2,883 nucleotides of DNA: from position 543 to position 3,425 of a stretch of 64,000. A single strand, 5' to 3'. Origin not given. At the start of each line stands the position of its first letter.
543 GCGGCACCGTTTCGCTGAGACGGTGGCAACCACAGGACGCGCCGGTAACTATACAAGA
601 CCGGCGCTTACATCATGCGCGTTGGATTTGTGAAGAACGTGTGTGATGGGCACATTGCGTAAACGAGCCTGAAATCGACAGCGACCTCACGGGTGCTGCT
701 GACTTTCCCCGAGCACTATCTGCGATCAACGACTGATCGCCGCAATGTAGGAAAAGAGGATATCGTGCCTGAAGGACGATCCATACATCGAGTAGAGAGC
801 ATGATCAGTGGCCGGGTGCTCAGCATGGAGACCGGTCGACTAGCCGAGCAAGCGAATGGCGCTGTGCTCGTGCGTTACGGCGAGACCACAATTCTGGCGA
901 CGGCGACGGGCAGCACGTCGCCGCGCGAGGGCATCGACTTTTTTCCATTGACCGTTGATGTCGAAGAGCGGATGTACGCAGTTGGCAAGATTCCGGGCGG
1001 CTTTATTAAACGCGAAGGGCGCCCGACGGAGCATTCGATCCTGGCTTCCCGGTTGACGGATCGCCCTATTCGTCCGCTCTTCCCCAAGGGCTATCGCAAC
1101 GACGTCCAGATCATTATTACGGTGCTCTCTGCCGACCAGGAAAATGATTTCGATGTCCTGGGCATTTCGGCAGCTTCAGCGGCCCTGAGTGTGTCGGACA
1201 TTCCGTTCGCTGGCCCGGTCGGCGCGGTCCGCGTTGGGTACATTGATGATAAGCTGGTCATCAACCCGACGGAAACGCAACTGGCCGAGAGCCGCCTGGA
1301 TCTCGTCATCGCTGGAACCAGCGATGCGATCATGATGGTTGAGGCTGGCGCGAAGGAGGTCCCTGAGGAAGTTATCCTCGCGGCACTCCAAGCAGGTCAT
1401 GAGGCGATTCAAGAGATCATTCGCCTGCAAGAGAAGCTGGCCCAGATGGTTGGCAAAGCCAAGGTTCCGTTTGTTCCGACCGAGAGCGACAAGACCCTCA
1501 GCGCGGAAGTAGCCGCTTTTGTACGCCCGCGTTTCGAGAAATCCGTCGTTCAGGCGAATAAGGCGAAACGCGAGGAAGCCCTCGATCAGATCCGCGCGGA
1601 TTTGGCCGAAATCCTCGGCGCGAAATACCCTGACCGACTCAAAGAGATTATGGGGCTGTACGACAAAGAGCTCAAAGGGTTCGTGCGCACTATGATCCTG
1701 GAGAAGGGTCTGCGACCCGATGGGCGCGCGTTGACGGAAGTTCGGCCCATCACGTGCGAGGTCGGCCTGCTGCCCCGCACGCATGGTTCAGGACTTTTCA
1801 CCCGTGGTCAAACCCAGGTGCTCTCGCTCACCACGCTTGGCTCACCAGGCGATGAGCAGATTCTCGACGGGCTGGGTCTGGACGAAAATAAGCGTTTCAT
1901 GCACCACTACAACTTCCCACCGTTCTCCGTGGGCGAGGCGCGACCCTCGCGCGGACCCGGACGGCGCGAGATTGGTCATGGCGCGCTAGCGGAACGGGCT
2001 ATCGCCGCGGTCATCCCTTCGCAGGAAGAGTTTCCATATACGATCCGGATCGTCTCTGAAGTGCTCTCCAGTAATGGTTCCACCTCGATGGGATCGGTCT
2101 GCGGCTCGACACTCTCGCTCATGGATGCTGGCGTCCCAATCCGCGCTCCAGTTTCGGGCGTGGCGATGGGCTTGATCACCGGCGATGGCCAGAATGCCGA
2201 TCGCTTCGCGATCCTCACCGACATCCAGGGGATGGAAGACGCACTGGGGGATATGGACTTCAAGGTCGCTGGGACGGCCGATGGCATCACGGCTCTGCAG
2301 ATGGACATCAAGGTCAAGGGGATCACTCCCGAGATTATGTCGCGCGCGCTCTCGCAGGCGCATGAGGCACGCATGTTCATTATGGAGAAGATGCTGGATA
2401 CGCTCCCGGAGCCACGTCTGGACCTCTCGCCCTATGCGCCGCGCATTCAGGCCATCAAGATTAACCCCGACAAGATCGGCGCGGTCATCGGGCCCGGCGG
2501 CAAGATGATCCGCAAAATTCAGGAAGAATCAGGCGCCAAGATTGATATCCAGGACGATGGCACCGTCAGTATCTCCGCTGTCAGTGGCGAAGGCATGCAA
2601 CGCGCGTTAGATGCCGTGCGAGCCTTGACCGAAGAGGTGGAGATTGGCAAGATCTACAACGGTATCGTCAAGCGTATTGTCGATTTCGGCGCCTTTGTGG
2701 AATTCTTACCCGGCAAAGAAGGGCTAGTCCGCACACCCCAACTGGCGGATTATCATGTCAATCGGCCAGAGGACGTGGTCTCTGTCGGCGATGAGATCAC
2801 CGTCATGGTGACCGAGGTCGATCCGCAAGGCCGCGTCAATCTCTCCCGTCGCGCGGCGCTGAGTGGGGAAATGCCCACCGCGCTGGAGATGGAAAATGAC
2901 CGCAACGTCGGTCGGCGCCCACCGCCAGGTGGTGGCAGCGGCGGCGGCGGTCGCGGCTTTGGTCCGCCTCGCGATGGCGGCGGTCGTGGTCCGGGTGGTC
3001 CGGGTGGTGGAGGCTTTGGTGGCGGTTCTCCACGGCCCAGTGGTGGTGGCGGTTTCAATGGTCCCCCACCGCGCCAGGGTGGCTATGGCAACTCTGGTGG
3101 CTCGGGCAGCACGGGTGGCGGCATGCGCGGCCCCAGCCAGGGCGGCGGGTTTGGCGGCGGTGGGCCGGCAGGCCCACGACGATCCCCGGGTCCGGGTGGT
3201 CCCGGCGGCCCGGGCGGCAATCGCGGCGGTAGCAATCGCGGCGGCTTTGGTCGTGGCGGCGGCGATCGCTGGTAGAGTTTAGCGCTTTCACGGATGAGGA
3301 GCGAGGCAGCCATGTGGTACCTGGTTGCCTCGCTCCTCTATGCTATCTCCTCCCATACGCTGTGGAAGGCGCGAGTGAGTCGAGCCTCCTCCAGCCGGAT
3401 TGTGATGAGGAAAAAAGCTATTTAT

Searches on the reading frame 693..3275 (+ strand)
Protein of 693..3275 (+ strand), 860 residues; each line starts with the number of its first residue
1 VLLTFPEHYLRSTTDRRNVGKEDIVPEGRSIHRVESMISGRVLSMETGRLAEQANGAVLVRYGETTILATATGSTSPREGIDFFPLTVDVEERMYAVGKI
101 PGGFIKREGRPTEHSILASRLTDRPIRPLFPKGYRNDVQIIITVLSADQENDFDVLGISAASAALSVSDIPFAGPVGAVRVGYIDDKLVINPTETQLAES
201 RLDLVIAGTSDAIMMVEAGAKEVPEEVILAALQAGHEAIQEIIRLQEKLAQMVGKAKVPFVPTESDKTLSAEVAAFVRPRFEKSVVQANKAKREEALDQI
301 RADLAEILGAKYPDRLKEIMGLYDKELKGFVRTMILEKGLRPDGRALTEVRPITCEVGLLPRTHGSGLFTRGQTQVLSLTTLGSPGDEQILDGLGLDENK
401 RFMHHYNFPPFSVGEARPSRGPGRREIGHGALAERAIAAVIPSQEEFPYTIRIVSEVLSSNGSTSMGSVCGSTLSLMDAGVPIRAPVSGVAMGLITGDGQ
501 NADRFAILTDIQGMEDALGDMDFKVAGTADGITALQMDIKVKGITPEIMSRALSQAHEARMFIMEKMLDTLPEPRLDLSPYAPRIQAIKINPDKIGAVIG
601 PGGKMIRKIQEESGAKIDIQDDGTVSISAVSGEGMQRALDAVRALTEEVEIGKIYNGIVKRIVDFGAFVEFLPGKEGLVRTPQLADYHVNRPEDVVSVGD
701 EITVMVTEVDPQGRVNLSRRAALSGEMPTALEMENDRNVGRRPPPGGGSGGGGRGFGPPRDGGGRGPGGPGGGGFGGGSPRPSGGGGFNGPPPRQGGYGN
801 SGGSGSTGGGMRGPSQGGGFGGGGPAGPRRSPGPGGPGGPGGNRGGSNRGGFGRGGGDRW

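Call 6: search_protein_families(library=pfam, proteins=[window:693-3275:+], max_evalue=0.001)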
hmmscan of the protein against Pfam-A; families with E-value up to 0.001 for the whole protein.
window:693-3275:+ (860 aa): 8 families
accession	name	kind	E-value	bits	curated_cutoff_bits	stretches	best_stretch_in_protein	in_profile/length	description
PF01138.27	RNase_PH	-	5.5e-60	201.9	25.5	2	40-171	2-130/130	3' exoribonuclease family, domain 1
PF03725.20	RNase_PH_C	-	1.2e-26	92.9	20.8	2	174-238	1-67/67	3' exoribonuclease family, domain 2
PF00575.29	S1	-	2.1e-17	63.7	22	1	649-720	2-74/74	S1 RNA binding domain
PF00013.35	KH_1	-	1.6e-13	50.7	21.5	1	587-643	3-65/66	KH domain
PF03726.19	PNPase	-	6.6e-09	36.6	24.6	1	269-345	2-80/81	Polyribonucleotide nucleotidyltransferase, RNA binding domain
PF22675.2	KH-I_KHDC4-BBP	-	4.8e-05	23.6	30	1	595-634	8-47/76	KHDC4/BBP-like, KH-domain type I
PF07650.23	KH_2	-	5.3e-05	23.4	22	1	588-629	29-70/78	KH domain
PF23459.1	S1_RRP5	-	0.00091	20.2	27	0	652-714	4-66/72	RRP5 S1 domain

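Call 73: find_related_loci(query=window:693-3272:+, collection=genome_contigs, flank=1000)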
Query window:693-3272:+ (860 aa) in genome_contigs; peptide patterns used: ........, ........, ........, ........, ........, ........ (x = any residue, [..] = any of these).
600 stretches matched a pattern (row limit reached: there are more); 595 encode a relative of the query (tblastn E <= 1e-3); the best 80 are kept; 80 distinct loci.
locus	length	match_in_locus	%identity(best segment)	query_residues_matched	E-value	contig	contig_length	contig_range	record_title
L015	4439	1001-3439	69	28-860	0e+0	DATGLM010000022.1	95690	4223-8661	MAG TPA_asm: Ktedonobacteraceae bacterium isolate SMAG_U9886 k141_10992, whole genome shotgun sequence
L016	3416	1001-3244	71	28-804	0e+0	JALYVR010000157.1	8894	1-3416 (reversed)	MAG: Chloroflexota bacterium isolate LAG bin48 SD1463_NODE_4471_length_8894_cov_1.143835, whole genome shotgun sequence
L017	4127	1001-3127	74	28-736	0e+0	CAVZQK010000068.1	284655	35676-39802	MAG: uncultured Chloroflexia bacterium isolate MFD09603.bin.2.180 genome assembly, contig: contig_70638, whole genome sh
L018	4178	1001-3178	72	28-753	0e+0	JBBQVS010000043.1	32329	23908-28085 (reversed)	MAG: Ktedonobacterales bacterium isolate Co_metawrap_2008 Cmw_2008_k141_22416327_length_32329_cov_9.9978, whole genome s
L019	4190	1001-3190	76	8-736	0e+0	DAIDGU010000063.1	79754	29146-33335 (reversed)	MAG TPA_asm: Ktedonobacteria bacterium isolate clean2 k141_1136929, whole genome shotgun sequence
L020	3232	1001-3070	61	30-723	0e+0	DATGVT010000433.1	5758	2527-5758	MAG TPA_asm: Candidatus Acidiferrales bacterium isolate SMAG_U10563 k141_2425571, whole genome shotgun sequence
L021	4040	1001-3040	60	40-723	0e+0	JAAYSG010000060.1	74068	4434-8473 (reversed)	MAG: Bacillota bacterium isolate AS23ysBPME_30 123734_AS23, whole genome shotgun sequence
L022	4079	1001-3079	58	30-723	0e+0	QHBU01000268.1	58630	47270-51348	MAG: Candidatus Aeolococcus gillhamiae isolate RRmetagenome_bin12 antarctic_groopm_ref2_bin_242_contig_780, whole genome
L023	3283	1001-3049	60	35-723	0e+0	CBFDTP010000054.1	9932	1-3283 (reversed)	MAG TPA_asm: uncultured Dehalococcoidia bacterium isolate SRR6823440_metabat2_48 genome assembly, contig: ERZ650341.4476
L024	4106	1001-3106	60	27-725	0e+0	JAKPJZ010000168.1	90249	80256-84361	MAG: Chloroflexota bacterium isolate JPAS_maxbin.107 k141_395681, whole genome shotgun sequence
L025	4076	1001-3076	59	33-726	0e+0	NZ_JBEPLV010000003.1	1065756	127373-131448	Paenibacillus favisporus strain DSM 17253 Ga0480242_03, whole genome shotgun sequence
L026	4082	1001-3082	59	33-728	0e+0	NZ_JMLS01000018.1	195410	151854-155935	Paenibacillus sp. UNC451MF BP97DRAFT_scaffold00015.15_C, whole genome shotgun sequence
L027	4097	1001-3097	58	32-732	0e+0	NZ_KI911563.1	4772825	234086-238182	Cohnella panacarvi Gsoil 349 CohpaDRAFT_scaffold1.1, whole genome shotgun sequence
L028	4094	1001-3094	58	32-732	0e+0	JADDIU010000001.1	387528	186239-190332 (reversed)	Bacillus renqingensis strain REN2 contig1, whole genome shotgun sequence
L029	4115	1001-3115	56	35-744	0e+0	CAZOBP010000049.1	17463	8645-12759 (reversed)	MAG TPA_asm: uncultured Anaerolineales bacterium isolate binchicken_co228_446 genome assembly, contig: NODE_4526_length_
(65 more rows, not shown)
